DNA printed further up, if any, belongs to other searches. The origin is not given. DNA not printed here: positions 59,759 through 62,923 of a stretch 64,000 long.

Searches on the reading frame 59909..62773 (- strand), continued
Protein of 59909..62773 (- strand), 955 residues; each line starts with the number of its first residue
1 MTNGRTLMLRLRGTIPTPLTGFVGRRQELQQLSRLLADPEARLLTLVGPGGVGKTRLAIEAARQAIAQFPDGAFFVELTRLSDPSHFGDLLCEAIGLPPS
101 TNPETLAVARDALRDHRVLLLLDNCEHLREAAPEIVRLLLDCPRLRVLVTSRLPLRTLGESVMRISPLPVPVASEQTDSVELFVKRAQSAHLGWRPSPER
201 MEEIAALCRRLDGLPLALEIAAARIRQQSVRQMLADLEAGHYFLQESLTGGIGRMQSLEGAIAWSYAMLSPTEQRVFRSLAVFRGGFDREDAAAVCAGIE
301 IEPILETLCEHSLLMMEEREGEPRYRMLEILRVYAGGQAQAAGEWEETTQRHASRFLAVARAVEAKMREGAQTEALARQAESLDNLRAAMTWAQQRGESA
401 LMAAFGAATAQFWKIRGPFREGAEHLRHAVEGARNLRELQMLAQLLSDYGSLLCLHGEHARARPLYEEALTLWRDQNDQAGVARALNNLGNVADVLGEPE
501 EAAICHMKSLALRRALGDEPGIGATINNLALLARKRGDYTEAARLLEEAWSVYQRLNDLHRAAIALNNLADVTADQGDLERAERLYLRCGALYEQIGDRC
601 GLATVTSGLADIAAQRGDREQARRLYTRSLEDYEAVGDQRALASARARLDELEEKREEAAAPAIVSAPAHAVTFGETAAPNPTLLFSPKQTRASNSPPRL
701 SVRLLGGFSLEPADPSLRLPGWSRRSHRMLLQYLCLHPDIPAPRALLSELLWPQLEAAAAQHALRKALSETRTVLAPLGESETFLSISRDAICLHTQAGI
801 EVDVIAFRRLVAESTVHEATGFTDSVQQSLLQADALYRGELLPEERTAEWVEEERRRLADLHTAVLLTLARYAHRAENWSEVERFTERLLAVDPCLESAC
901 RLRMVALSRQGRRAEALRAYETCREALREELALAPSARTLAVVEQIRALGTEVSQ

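Call 86: find_encoding_contigs(protein=P0028, flank=2500, max_places=1)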
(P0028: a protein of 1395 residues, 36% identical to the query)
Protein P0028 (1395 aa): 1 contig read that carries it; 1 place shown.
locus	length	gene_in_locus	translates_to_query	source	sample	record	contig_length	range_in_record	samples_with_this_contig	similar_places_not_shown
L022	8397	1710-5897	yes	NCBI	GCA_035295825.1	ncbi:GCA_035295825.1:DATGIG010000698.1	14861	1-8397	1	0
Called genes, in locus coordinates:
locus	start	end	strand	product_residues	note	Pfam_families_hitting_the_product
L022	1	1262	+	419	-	PF00112:Peptidase_C1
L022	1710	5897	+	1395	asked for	PF03704:BTAD, PF13191:AAA_16 (weak), PF13401:AAA_22 (weak), PF25872:HTH_77 (weak), PF13424:TPR_12, PF13374:TPR_10 (weak), PF13424:TPR_12, PF13424:TPR_12, +7 more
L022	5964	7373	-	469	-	PF00775:Dioxygenase_C (faint), PF02369:Big_1 (faint), PF10670:DUF4198 (faint), PF13620:CarboxypepD_reg (weak), PF13620:CarboxypepD_reg, PF00578:AhpC-TSA, PF08534:Redoxin, PF13905:Thioredoxin_8, +6 more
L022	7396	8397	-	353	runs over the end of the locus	PF00356:LacI, PF00532:Peripla_BP_1, PF13377:Peripla_BP_3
